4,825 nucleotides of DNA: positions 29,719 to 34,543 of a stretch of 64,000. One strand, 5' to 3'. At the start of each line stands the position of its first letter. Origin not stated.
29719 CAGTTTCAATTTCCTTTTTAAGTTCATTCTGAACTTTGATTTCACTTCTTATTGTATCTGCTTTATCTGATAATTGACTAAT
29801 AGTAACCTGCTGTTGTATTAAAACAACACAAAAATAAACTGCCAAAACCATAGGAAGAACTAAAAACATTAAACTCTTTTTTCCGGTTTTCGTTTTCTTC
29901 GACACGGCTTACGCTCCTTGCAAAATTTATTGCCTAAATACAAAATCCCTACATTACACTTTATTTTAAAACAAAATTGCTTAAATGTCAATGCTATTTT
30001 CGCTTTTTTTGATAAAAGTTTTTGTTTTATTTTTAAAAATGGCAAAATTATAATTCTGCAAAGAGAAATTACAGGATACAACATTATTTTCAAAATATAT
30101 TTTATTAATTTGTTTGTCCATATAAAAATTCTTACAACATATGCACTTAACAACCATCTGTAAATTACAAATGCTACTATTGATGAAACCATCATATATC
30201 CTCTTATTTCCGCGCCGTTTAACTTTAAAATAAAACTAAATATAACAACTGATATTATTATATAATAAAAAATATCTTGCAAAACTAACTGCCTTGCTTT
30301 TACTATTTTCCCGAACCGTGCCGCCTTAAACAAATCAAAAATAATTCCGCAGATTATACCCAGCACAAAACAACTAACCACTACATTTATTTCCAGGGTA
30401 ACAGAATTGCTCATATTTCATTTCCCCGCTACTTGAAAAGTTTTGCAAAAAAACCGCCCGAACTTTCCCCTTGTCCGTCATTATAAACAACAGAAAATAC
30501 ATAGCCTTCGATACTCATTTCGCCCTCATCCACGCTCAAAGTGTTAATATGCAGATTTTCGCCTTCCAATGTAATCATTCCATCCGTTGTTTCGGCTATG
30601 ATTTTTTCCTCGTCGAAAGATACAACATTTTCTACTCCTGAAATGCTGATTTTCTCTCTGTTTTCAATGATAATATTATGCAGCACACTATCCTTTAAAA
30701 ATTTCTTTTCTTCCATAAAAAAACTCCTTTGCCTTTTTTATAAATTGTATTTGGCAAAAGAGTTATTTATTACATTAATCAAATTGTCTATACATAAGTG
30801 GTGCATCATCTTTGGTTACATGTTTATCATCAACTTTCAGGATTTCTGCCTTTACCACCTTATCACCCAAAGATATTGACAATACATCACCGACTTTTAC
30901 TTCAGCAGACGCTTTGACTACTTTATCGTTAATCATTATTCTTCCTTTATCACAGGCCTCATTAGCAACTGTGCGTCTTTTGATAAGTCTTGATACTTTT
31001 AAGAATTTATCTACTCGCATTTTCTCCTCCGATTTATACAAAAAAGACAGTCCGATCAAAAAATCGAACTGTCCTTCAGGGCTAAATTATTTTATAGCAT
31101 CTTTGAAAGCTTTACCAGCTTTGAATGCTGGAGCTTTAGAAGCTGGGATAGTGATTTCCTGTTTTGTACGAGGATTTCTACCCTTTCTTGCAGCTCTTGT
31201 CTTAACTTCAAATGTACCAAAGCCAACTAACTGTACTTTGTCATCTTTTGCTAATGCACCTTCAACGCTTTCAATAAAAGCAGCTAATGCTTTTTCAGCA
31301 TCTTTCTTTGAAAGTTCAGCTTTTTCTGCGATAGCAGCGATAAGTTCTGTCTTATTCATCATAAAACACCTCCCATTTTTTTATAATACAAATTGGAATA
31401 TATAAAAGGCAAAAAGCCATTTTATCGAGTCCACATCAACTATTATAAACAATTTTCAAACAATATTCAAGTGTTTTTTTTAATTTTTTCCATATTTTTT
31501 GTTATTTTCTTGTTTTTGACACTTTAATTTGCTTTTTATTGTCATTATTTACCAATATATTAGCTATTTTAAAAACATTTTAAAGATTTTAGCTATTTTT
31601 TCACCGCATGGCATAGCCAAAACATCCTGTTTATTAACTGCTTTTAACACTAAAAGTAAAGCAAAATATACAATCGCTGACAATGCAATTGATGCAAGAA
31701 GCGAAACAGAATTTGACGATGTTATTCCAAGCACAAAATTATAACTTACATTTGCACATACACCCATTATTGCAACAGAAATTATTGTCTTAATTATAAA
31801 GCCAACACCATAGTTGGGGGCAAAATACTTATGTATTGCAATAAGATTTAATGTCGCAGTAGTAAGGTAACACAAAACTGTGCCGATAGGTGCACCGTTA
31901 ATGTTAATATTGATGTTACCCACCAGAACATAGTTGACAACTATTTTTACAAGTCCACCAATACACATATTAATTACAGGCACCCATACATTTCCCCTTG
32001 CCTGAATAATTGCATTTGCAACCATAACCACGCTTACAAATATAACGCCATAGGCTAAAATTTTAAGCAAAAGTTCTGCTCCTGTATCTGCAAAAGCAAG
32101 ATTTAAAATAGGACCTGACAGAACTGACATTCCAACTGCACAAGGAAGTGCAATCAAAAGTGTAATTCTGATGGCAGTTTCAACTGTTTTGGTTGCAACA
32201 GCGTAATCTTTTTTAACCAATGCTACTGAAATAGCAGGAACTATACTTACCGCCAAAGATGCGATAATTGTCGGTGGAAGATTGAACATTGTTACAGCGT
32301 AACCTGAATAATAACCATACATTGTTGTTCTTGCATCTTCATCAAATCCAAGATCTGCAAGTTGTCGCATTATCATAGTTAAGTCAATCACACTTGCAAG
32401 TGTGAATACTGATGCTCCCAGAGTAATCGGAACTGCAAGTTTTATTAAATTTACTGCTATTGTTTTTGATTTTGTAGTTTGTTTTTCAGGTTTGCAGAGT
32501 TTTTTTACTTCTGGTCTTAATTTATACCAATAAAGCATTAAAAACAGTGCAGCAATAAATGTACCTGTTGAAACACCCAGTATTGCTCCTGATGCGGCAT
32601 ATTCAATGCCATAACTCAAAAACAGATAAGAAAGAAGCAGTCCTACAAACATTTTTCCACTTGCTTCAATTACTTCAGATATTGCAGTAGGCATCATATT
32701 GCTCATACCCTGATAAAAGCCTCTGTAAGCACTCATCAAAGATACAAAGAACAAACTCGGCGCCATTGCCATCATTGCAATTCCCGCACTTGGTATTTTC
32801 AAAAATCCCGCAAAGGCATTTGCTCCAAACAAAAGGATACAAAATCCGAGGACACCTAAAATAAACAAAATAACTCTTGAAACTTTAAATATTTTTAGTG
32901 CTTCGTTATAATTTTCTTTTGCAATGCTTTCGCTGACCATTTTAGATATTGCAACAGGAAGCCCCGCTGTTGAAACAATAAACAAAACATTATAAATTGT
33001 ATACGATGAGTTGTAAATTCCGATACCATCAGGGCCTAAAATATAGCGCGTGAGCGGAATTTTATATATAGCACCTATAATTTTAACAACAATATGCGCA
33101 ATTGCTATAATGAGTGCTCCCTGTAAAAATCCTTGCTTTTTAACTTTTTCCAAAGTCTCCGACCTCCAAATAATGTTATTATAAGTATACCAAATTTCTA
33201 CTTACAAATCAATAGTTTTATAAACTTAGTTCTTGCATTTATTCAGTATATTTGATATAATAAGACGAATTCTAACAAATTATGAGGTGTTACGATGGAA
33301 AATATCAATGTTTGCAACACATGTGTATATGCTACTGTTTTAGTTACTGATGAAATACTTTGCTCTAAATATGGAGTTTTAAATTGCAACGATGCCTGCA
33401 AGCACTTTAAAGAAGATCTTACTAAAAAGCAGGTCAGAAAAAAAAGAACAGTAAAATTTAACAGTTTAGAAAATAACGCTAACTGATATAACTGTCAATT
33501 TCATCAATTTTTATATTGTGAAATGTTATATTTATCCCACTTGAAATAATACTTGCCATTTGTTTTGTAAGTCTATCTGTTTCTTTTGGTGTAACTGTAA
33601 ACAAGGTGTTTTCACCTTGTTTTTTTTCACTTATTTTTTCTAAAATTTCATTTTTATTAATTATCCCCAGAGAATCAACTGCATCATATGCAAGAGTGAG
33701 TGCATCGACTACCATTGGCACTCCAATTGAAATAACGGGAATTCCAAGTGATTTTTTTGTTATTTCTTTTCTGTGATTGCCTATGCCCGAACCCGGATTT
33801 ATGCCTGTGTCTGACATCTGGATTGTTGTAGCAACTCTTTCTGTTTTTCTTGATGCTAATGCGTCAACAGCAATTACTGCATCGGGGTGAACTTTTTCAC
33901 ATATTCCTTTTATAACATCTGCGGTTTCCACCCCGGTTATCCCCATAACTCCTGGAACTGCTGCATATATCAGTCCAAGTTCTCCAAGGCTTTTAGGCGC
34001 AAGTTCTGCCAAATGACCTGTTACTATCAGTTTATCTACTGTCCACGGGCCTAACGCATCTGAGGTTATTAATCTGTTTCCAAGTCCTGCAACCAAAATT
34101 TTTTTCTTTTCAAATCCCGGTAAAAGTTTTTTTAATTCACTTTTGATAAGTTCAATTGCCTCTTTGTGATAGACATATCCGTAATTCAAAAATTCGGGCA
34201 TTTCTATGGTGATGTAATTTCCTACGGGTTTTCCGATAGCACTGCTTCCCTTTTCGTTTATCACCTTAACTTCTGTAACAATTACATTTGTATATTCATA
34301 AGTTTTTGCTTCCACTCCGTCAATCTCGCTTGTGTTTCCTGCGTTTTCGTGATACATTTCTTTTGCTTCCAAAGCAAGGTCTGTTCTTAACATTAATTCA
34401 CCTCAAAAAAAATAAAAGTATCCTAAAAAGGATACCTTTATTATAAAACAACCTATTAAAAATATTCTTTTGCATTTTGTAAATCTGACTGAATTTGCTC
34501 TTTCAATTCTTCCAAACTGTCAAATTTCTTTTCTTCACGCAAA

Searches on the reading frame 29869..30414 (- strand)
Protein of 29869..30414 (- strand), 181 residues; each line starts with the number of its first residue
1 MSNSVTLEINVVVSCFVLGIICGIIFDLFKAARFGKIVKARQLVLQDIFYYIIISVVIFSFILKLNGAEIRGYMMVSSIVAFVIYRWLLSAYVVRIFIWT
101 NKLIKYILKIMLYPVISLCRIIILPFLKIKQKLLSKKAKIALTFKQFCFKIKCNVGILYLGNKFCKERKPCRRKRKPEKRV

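Call 81: search_protein_families(library=ncbifam, proteins=[window:29869-30414:-], max_evalue=0.00001)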
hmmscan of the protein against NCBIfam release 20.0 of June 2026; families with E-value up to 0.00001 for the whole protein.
window:29869-30414:- (181 aa): 1 family
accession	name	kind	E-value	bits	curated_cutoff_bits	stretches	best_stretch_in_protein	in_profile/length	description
TIGR02893.2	spore_yabQ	equivalog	4.4e-11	42.9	32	1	7-91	3-87/88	spore cortex biosynthesis protein YabQ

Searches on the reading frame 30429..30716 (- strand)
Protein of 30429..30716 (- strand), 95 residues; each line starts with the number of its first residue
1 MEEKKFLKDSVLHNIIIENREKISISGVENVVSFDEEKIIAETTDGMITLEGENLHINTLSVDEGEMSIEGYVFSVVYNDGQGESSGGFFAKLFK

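Call 81: search_protein_families(library=ncbifam, proteins=[window:30429-30716:-], max_evalue=0.00001)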
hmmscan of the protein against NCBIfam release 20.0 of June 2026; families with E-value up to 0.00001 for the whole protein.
window:30429-30716:- (95 aa): 2 families
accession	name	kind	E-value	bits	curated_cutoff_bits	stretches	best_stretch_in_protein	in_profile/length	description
TIGR02892.1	spore_yabP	equivalog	1.9e-25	88.7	75.4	1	13-95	1-85/85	sporulation protein YabP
TIGR02856.1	spore_yqfC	equivalog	3.5e-06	26.8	77.8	1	15-79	22-84/85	sporulation protein YqfC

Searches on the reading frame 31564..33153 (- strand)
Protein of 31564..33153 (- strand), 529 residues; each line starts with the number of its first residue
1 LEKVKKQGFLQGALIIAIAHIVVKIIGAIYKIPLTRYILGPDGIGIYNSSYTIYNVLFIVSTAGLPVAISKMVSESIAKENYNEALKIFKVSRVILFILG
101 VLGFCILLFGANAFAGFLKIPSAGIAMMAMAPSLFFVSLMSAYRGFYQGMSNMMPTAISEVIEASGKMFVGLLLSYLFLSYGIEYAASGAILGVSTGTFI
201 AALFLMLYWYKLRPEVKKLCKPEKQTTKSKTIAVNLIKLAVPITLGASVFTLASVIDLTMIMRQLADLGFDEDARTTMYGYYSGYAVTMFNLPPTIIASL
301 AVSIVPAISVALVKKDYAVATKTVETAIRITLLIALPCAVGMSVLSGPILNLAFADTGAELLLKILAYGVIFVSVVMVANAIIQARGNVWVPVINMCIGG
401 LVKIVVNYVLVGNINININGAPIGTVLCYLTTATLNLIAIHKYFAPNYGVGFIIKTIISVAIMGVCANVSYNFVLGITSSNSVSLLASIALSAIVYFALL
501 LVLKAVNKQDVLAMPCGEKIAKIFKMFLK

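Call 81: search_protein_families(library=ncbifam, proteins=[window:31564-33153:-], max_evalue=0.00001)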
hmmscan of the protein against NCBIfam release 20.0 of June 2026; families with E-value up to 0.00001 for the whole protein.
window:31564-33153:- (529 aa): 3 families
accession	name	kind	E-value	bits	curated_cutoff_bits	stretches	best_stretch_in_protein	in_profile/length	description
TIGR02900.1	spore_V_B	equivalog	3.3e-78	263.6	372.3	1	9-498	1-487/488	stage V sporulation protein B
TIGR01695.1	murJ_mviN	equivalog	2.1e-15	56.4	235.55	1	12-507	5-500/506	murein biosynthesis integral membrane protein MurJ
TIGR00797.1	matE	subfamily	3.6e-09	36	147.4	0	54-256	37-236/396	MATE family efflux transporter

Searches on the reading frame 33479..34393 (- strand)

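Call 81: search_protein_families(library=ncbifam, proteins=[window:33479-34393:-], max_evalue=0.00001)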
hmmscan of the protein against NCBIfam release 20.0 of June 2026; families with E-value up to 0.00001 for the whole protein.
window:33479-34393:- (304 aa): 1 family
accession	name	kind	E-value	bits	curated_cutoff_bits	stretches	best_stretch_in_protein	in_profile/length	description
TIGR01441.2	GPR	equivalog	2.6e-98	328.9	120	1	3-292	1-306/306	GPR endopeptidase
